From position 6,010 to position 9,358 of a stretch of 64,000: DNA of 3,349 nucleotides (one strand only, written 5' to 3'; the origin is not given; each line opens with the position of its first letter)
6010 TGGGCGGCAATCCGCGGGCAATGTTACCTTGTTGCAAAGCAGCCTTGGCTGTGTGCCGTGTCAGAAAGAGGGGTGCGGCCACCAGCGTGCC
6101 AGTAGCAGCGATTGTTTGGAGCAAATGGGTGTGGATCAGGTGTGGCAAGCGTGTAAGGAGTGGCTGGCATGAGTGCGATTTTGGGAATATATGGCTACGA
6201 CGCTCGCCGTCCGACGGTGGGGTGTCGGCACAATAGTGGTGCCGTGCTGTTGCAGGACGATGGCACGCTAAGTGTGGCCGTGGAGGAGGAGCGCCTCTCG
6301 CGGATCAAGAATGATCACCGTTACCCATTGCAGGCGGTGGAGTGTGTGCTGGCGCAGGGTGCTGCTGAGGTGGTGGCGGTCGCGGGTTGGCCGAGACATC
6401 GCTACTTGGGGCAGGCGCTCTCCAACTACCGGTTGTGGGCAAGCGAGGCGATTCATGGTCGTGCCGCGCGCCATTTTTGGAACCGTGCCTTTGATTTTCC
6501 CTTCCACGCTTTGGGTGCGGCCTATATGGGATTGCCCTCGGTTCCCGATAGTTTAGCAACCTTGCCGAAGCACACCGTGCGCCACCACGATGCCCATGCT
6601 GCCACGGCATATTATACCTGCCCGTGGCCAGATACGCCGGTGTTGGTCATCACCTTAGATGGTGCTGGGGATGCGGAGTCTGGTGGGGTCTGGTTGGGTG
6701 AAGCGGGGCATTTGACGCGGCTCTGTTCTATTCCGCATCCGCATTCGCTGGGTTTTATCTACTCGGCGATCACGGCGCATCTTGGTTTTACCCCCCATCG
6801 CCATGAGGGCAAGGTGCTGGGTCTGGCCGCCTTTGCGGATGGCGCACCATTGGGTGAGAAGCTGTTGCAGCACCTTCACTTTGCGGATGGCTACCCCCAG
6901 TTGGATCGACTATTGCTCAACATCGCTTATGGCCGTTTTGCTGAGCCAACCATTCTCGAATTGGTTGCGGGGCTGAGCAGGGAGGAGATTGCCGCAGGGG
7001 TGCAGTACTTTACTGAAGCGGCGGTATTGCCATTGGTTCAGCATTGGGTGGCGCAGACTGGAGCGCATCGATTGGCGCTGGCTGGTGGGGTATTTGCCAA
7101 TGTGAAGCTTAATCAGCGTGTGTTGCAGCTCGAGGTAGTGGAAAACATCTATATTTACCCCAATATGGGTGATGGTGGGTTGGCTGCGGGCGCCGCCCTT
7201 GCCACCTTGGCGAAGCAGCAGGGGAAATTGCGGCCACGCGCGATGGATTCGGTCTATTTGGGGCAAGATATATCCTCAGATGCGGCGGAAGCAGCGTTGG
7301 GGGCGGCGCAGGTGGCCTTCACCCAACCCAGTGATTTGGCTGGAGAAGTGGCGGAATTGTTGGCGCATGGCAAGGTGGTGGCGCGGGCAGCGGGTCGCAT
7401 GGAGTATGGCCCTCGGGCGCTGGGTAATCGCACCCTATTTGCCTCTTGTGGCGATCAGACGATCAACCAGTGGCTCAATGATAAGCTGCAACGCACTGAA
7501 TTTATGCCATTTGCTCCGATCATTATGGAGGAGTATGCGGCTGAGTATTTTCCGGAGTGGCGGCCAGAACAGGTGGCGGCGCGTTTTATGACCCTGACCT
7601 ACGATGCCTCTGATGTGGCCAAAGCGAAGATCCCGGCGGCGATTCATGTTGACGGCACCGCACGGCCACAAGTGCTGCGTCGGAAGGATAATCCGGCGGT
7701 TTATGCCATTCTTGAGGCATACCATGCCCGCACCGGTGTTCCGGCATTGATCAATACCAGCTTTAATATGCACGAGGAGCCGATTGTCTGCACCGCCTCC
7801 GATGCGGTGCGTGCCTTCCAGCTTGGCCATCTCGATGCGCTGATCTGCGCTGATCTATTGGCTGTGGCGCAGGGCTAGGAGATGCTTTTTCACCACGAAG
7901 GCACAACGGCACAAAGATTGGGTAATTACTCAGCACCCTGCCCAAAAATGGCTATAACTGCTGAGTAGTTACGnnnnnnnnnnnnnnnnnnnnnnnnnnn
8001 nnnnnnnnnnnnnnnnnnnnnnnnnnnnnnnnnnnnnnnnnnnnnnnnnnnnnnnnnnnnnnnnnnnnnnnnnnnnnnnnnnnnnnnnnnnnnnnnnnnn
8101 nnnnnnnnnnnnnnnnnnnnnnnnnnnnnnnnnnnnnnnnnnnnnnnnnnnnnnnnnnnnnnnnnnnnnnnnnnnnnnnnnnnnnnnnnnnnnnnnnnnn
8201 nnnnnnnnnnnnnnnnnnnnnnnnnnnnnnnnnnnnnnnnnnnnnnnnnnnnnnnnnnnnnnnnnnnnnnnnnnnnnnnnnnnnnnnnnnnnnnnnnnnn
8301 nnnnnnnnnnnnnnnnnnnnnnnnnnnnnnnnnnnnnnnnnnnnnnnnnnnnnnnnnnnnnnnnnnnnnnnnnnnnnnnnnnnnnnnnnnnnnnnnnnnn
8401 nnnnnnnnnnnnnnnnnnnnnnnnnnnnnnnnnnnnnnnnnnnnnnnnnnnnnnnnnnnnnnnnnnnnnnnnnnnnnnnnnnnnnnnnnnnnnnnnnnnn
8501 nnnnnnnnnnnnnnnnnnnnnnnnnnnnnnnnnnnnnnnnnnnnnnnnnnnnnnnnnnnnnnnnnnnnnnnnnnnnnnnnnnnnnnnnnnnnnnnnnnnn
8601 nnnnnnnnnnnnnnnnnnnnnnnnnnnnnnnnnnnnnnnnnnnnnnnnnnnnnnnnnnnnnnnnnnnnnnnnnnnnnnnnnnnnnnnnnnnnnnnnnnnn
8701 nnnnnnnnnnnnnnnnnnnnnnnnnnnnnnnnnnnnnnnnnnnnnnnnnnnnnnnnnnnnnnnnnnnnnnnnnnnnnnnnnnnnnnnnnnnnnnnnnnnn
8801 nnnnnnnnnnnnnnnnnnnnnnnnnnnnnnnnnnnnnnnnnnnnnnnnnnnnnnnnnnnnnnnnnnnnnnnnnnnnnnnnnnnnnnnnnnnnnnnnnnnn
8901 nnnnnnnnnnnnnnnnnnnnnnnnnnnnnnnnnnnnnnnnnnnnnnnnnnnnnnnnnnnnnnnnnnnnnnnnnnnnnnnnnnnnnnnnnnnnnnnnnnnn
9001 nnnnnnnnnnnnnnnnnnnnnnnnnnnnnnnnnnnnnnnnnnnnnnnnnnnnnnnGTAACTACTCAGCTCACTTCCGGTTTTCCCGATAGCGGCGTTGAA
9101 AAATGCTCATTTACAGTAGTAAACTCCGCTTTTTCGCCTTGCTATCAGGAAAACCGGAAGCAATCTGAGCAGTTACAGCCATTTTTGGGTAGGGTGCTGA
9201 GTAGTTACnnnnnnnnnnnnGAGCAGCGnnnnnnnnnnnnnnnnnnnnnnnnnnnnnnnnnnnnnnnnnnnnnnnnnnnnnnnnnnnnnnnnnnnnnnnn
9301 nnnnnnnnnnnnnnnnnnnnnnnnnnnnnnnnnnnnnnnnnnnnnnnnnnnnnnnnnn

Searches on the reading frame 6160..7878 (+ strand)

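Call 66: search_protein_families(library=pfam, proteins=[window:6160-7878:+])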
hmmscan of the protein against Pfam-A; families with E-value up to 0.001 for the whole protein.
window:6160-7878:+ (572 aa): 3 families
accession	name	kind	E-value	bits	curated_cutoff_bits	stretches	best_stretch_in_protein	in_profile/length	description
PF16861.10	Carbam_trans_C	-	5.5e-55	185.9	27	1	398-567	1-167/170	Carbamoyltransferase C-terminus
PF02543.21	Carbam_trans_N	-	3.4e-41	142.2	24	1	140-347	130-346/346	Carbamoyltransferase N-terminus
PF22521.2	HypF_C_2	-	6.8e-05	23.2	27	1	257-344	149-240/241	Carbamoyltransferase, Kae1-like Domain, second subdomain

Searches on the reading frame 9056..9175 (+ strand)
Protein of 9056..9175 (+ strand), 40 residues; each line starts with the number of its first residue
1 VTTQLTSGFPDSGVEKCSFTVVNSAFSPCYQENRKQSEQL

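Call 87: find_homologous_proteins(query=window:9056-9175:+, max_evalue=0.01)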
Query seq(40 aa) (40 aa): 2 proteins with E <= 0.01 among 2 candidates.
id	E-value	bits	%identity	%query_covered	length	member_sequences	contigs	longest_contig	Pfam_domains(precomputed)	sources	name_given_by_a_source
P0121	5.1e-16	73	95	95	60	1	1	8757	-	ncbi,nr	ncbi:MAG: hypothetical protein Q9M26_03170, partial [Mariprofundales bacterium]|nr:hypothetical prot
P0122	4.7e-13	64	92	90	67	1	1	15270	-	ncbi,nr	ncbi:MAG: hypothetical protein Q9M26_05900, partial [Mariprofundales bacterium]|nr:hypothetical prot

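Call 88: find_encoding_contigs(protein=P0121, flank=10000, max_places=3)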
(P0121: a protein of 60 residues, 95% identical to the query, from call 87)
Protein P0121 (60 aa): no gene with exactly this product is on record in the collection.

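Call 89: find_encoding_contigs(protein=P0122, flank=10000, max_places=3)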
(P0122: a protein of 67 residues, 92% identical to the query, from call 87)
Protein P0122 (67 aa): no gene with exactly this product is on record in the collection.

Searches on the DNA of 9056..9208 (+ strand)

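Call 40: search_dna_similar(query=window:9056-9208:+, collection=plasmids, mode=distant, max_evalue=0.01, max_rows=10)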
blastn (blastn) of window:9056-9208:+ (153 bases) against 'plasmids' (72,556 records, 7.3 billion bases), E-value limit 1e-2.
Records with a match: 3; places in all: 6; records where one place covers at least 80% of the query: 0.
Best place of each record, by identity: 95-99% 1; 90-95% 1; 80-90% 1.
By first word of the organism name: Halomonas 1; Haliscomenobacter 1; Staphylococcus 1.
By predicted mobility (MOB-suite, as given by PLSDB): non-mobilizable 3.
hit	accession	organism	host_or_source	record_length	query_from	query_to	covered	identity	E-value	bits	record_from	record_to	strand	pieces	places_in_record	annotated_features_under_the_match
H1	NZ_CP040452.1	Halomonas sp. PA16-9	-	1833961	45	83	25%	90.0%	2e-4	52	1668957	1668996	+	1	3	none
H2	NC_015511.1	Haliscomenobacter hydrossis DSM 1100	activated sludge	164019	44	79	24%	89.2%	1e-2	46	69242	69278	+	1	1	none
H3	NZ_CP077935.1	Staphylococcus aureus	Homo sapiens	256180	45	77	22%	97.0%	2e-5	56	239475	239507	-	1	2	none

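Call 41: get_annotated_region(hit=H3, flank=1500)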
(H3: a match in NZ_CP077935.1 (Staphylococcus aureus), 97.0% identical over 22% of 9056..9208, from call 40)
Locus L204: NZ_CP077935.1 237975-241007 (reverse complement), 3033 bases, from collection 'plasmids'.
description: Staphylococcus aureus strain 359 plasmid unnamed2, complete sequence
organism: Staphylococcus aureus (NCBI taxid 1280)
taxonomy: Bacteria; Bacillota; Bacilli; Bacillales; Staphylococcaceae; Staphylococcus; Staphylococcus aureus
host: -; source: Homo sapiens; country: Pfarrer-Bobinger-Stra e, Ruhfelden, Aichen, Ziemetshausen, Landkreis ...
typing (MOB-suite, as given by PLSDB): non-mobilizable
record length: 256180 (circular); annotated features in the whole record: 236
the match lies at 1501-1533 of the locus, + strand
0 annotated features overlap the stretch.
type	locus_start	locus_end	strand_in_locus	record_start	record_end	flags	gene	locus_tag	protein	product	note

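Call 42: get_annotated_region(hit=H1, flank=1500)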
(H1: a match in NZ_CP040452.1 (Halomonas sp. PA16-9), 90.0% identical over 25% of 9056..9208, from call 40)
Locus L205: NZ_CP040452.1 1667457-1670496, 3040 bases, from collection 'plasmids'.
description: Halomonas sp. PA16-9 plasmid p_unnamed1, complete sequence
organism: Halomonas sp. PA16-9 (NCBI taxid 2576841)
taxonomy: Bacteria; Pseudomonadota; Gammaproteobacteria; Oceanospirillales; Halomonadaceae; Halomonas; Halomonas sp. PA16-9
host: -; source: -; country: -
typing (MOB-suite, as given by PLSDB): non-mobilizable
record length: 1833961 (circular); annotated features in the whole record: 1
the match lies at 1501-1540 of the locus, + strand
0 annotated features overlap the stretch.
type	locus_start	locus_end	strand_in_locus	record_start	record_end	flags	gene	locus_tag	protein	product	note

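Call 47: search_dna_similar(query=window:9056-9208:+, collection=ecoli_genomes, mode=distant, max_evalue=0.1, max_rows=10)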
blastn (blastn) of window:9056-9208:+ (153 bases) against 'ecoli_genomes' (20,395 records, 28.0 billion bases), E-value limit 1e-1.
No match.

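Call 49: search_dna_similar(query=window:9086-9146:-, collection=plasmids, mode=distant, max_evalue=10, max_rows=40)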
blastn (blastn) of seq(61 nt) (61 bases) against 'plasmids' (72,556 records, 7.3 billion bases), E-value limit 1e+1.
Records with a match: 15; places in all: 21; records where one place covers at least 80% of the query: 1.
Best place of each record, by identity: >=99% 1; 95-99% 3; 90-95% 2; 80-90% 8; 60-80% 1.
By first word of the organism name: Pseudomonas 6; Geobacillus 3; Pseudoalteromonas 1; Halomonas 1; Candidatus 1; Haliscomenobacter 1; Staphylococcus 1; Clostridium 1.
By predicted mobility (MOB-suite, as given by PLSDB): non-mobilizable 9; conjugative 3; mobilizable 3.
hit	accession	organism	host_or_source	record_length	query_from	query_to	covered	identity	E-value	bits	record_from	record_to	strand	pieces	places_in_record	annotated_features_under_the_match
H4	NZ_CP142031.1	Pseudoalteromonas sp. CuT4-3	whole organism,deep-sea sediment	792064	1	54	89%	76.8%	5e+0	37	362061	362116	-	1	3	none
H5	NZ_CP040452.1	Halomonas sp. PA16-9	-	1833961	9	47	64%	90.0%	6e-5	52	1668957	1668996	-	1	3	none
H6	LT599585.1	Pseudomonas veronii 1YdBTEX2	-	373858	8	47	66%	85.4%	9e-3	45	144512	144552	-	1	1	none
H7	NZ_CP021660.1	Candidatus Fukatsuia symbiotica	Acyrthosiphon pisum,cell culture,cell ...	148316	10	48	64%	85.0%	3e-2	43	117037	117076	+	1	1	none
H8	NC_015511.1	Haliscomenobacter hydrossis DSM 1100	activated sludge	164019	13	48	59%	89.2%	2e-3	46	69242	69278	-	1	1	none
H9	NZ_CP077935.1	Staphylococcus aureus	Homo sapiens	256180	15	47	54%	97.0%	5e-6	56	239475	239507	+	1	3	none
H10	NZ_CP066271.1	Pseudomonas tremae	Prunus avium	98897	8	45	62%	82.1%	5e+0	37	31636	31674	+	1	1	none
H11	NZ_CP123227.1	Pseudomonas amygdali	Aesculus hippocastanum,cell culture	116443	16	45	49%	87.1%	5e+0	36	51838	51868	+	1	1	none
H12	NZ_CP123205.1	Pseudomonas amygdali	Aesculus hippocastanum,cell culture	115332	16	45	49%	87.1%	5e+0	36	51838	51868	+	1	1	none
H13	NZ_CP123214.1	Pseudomonas amygdali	Aesculus hippocastanum,cell culture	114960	16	45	49%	87.1%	5e+0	36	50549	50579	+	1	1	none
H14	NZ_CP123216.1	Pseudomonas amygdali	Aesculus hippocastanum,cell culture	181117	16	45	49%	87.1%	5e+0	36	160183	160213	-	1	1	none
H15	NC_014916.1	Geobacillus sp. Y412MC52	Obsidian Hot Spring in Yellowstone ...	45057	25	50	43%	92.6%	1e+0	37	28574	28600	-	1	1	none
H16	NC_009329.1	Geobacillus thermodenitrificans NG80-2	-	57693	29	50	36%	95.5%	5e+0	37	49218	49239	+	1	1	protein kinase family protein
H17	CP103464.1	Geobacillus sp. CX412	-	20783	29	50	36%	95.5%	5e+0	37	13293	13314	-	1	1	record has no annotation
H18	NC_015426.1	Clostridium botulinum BKT015925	-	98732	34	52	31%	100.0%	5e+0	36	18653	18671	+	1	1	none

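Call 51: get_annotated_region(hit=H6, flank=2500)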
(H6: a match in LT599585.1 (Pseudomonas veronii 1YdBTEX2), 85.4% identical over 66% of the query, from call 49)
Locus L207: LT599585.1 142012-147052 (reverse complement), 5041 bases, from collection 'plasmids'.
description: Pseudomonas veronii 1YdBTEX2 genome assembly, plasmid: PVE_plasmid
organism: Pseudomonas veronii 1YdBTEX2 (NCBI taxid 1295141)
taxonomy: Bacteria; Pseudomonadota; Gammaproteobacteria; Pseudomonadales; Pseudomonadaceae; Pseudomonas; Pseudomonas veronii; Pseudomonas veronii 1YdBTEX2
host: -; source: -; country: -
typing (MOB-suite, as given by PLSDB): non-mobilizable; mating-pair formation MPF_F
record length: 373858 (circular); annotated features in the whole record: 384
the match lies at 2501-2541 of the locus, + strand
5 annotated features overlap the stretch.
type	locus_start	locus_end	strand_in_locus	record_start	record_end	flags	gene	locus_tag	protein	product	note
CDS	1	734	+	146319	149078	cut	rbbA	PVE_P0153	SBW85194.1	Ribosome-associated ATPase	-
CDS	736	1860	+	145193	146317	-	yhhJ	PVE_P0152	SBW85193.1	Inner membrane transport permease YhhJ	-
CDS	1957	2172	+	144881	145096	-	-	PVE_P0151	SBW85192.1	hypothetical secreted protein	-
CDS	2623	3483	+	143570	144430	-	-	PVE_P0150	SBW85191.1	hypothetical protein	-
CDS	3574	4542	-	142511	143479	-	-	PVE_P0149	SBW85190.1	cation transporter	-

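Call 52: get_annotated_region(hit=H7, flank=2500)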
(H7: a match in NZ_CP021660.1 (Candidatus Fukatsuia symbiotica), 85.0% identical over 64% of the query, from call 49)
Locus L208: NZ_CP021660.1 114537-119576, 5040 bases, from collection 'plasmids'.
description: Candidatus Fukatsuia symbiotica strain 5D plasmid p5D_Fsymbiotica-1, complete sequence
organism: Candidatus Fukatsuia symbiotica (NCBI taxid 1878942)
taxonomy: Bacteria; Pseudomonadota; Gammaproteobacteria; Enterobacterales; Yersiniaceae; Candidatus Fukatsuia; Candidatus Fukatsuia symbiotica
host: -; source: Acyrthosiphon pisum,cell culture,cell culture; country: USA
typing (MOB-suite, as given by PLSDB): non-mobilizable; replicon rep_cluster_2261; mating-pair formation MPF_I
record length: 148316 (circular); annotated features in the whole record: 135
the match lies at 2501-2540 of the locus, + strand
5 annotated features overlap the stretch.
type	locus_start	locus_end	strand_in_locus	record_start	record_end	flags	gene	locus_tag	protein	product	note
CDS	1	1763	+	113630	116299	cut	-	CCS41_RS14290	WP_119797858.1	VCBS repeat-containing protein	-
CDS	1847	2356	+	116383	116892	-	-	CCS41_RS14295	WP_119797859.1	hypothetical protein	-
CDS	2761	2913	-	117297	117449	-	-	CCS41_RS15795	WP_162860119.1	hypothetical protein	-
CDS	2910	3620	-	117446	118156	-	-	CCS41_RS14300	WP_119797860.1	PAS domain-containing protein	-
CDS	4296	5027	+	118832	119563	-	-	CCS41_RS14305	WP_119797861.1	LuxR family transcriptional regulator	-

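Call 53: get_annotated_region(hit=H4, flank=2500)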
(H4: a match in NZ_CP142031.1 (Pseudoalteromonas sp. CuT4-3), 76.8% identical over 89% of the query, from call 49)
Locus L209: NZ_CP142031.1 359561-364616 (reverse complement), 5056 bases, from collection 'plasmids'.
description: Pseudoalteromonas sp. CuT4-3 plasmid unnamed1, complete sequence
organism: Pseudoalteromonas sp. CuT4-3 (NCBI taxid 3112573)
taxonomy: Bacteria; Pseudomonadota; Gammaproteobacteria; Alteromonadales; Pseudoalteromonadaceae; Pseudoalteromonas; Pseudoalteromonas sp. CuT4-3
host: -; source: whole organism,deep-sea sediment; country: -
typing (MOB-suite, as given by PLSDB): non-mobilizable
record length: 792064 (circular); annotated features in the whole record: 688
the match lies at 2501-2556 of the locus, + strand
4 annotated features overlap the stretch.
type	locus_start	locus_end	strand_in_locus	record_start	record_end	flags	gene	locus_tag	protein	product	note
CDS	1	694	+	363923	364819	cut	-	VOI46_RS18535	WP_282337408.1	LysR family transcriptional regulator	-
CDS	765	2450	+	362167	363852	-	-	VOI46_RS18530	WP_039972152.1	pseudouridine synthase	GO:0001522 - pseudouridine synthesis [Evidence IEA]; GO:0009451 - RNA modification [Evidence IEA]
CDS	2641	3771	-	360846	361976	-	rnd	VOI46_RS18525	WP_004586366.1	ribonuclease D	GO:0006396 - RNA processing [Evidence IEA]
CDS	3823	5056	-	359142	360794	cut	fadD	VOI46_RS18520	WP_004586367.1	long-chain-fatty-acid--CoA ligase FadD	-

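Call 80: search_dna_similar(query=window:9135-9176:-, collection=plasmids, mode=distant, max_evalue=10, max_rows=30)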
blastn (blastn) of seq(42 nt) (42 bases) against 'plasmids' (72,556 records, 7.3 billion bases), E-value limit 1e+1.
Records with a match: 9; places in all: 9; records where one place covers at least 80% of the query: 0.
Best place of each record, by identity: >=99% 7; 90-95% 1; 80-90% 1.
By first word of the organism name: Shewanella 5; Rhizobium 3; Pseudanabaena 1.
By predicted mobility (MOB-suite, as given by PLSDB): conjugative 8; non-mobilizable 1.
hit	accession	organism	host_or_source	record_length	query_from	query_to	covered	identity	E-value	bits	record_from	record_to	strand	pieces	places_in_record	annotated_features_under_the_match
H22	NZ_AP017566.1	Pseudanabaena sp. ABRG5-3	-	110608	11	41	74%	84.8%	2e+0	36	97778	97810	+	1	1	glycosyltransferase family 4 protein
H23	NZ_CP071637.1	Rhizobium sp. NZLR1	lentil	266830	8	30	55%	91.3%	7e+0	34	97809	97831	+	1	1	HAMP domain-containing methyl-accepting chemotaxis protein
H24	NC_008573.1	Shewanella sp. ANA-3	-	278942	15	32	43%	100.0%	7e+0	34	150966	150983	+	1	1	conjugal transfer protein TraG N-terminal domain-containing protein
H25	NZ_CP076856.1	Shewanella decolorationis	sludge,sludge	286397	15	32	43%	100.0%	7e+0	34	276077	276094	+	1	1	conjugal transfer protein TraG N-terminal domain-containing protein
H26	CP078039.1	Shewanella putrefaciens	Whole Organism,sink handle in ICU Room ...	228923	15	32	43%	100.0%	7e+0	34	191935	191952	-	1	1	conjugal transfer protein TraG N-terminal domain-containing protein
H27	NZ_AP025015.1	Shewanella xiamenensis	-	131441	15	32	43%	100.0%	7e+0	34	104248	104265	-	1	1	conjugal transfer protein TraG N-terminal domain-containing protein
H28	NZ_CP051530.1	Shewanella baltica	fish gut,Atlantic Mackerel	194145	15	32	43%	100.0%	7e+0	34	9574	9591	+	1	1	conjugal transfer protein TraG N-terminal domain-containing protein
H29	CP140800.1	Rhizobium beringeri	Trifolium pratense,whole organism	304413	16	33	43%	100.0%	7e+0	34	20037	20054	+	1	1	DUF4365 domain-containing protein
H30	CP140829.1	Rhizobium beringeri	Trifolium pratense,whole organism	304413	16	33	43%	100.0%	7e+0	34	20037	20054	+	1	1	DUF4365 domain-containing protein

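Call 81: search_rna_families(sources=[L204, L205, L206, L207, L208, L209, L010, L011], threshold=gathering)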
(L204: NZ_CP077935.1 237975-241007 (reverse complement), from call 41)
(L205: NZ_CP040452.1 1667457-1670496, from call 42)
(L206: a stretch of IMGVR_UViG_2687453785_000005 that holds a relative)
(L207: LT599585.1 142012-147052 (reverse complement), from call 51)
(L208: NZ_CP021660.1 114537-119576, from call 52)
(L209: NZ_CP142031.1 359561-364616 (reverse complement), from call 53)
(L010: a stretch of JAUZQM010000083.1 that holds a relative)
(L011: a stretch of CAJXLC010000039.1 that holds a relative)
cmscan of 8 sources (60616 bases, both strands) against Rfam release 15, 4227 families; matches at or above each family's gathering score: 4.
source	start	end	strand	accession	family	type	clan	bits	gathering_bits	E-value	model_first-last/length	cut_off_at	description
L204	1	1442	-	RF02541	LSU_rRNA_bacteria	Gene; rRNA;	CL00112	1417.5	50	0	1-1445/2925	3'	Bacterial large subunit ribosomal RNA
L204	1964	3033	-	RF00177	SSU_rRNA_bacteria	Gene; rRNA;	CL00111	1154.4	50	0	466-1533/1533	5'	Bacterial small subunit ribosomal RNA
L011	17548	17871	-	RF02541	LSU_rRNA_bacteria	Gene; rRNA;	CL00112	333.1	50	9.4e-106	2606-2925/2925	5'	Bacterial large subunit ribosomal RNA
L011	17218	17332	-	RF00001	5S_rRNA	Gene; rRNA;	CL00113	98.1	38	3.6e-20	1-120/120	no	5S ribosomal RNA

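Call 93: search_dna_similar(query=window:9086-9146:-, collection=phages, mode=distant, max_evalue=10, max_rows=10)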
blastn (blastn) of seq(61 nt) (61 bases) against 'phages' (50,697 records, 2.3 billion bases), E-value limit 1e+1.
Records with a match: 14; places in all: 14; records where one place covers at least 80% of the query: 0.
Best place of each record, by identity: >=99% 12; 80-90% 2.
By first word of the organism name: Lactococcus 12; Cellulophaga 2.
By host as written in the record: Lactococcus lactis 12; Cellulophaga baltica #14 2.
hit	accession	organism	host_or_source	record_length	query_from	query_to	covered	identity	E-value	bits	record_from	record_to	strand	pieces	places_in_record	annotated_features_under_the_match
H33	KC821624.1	Cellulophaga phage phi14:2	Cellulophaga baltica #14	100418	26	52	44%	88.9%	2e+0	37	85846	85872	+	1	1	hypothetical protein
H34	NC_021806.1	Cellulophaga phage phi14:2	Cellulophaga baltica #14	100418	26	52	44%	88.9%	2e+0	37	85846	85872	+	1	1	g092: Putative structural protein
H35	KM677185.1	Lactococcus phage WRP3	Lactococcus lactis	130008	33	51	31%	100.0%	2e+0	36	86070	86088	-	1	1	DNA polymerase III alpha subunit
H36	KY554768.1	Lactococcus phage AM1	Lactococcus lactis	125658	33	51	31%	100.0%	2e+0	36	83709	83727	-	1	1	DNA polymerase III alpha subunit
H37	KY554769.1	Lactococcus phage AM2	Lactococcus lactis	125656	33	51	31%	100.0%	2e+0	36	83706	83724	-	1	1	DNA polymerase III alpha subunit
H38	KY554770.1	Lactococcus phage AM3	Lactococcus lactis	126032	33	51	31%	100.0%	2e+0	36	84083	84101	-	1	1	DNA polymerase III alpha subunit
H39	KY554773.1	Lactococcus phage AM8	Lactococcus lactis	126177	33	51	31%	100.0%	2e+0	36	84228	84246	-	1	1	DNA polymerase III alpha subunit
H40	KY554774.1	Lactococcus phage AM9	Lactococcus lactis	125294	33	51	31%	100.0%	2e+0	36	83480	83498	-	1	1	DNA polymerase III alpha subunit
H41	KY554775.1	Lactococcus phage AM11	Lactococcus lactis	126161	33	51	31%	100.0%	2e+0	36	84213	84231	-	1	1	DNA polymerase III alpha subunit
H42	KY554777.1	Lactococcus phage LW81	Lactococcus lactis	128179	33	51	31%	100.0%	2e+0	36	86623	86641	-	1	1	DNA polymerase III alpha subunit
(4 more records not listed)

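Call 94: search_dna_similar(query=L209:2445-2615:+, collection=plasmids, mode=distant, max_evalue=0.001, max_rows=25)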
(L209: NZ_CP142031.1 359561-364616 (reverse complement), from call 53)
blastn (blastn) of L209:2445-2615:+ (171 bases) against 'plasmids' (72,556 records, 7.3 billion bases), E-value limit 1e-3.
Records with a match: 11; places in all: 98; records where one place covers at least 80% of the query: 11.
Best place of each record, by identity: >=99% 1; 90-95% 1; 80-90% 8; 60-80% 1.
By first word of the organism name: Pseudoalteromonas 11.
By predicted mobility (MOB-suite, as given by PLSDB): non-mobilizable 11.
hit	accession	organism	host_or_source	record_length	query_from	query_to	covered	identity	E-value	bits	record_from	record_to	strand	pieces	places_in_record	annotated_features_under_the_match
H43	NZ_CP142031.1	Pseudoalteromonas sp. CuT4-3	whole organism,deep-sea sediment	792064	1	171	100%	100.0%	6e-82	309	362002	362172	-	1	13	pseudouridine synthase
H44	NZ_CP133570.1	Pseudoalteromonas sp. HL-AS1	sediment core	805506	4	169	97%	93.4%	5e-64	251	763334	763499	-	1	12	none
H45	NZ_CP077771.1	Pseudoalteromonas shioyasakiensis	Haliotis discus hannai,plate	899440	2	171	99%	87.6%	1e-52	213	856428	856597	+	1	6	none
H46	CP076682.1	Pseudoalteromonas shioyasakiensis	isolated microorganism,Ocean water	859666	3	167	96%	84.2%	2e-43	181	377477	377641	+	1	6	none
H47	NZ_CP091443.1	Pseudoalteromonas sp. CF6-2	sediment,South Sea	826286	3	167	96%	83.6%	9e-42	177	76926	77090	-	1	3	none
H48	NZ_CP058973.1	Pseudoalteromonas sp. JSTW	cell culture,marine sediment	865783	4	171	98%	81.8%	9e-36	157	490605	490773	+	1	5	cation diffusion facilitator family transporter | EAL domain-containing protein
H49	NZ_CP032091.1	Pseudoalteromonas donghaensis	cell culture,seawater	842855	4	171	98%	81.2%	1e-34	152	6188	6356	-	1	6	cation diffusion facilitator family transporter | EAL domain-containing protein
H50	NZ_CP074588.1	Pseudoalteromonas piscicida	mixed culture,water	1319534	4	168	96%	81.2%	7e-18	160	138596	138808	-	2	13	none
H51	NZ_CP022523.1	Pseudoalteromonas sp. NC201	pure culture,sea water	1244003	4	168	96%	80.6%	3e-35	154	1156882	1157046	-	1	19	none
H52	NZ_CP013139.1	Pseudoalteromonas sp. Bsw20308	seawater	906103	6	170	95%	80.4%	5e-13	149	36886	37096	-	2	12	mechanosensitive ion channel domain-containing protein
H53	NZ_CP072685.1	Pseudoalteromonas sp. SCSIO 43201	Galaxea fascicularis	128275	3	170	98%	74.4%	1e-20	106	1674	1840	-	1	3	none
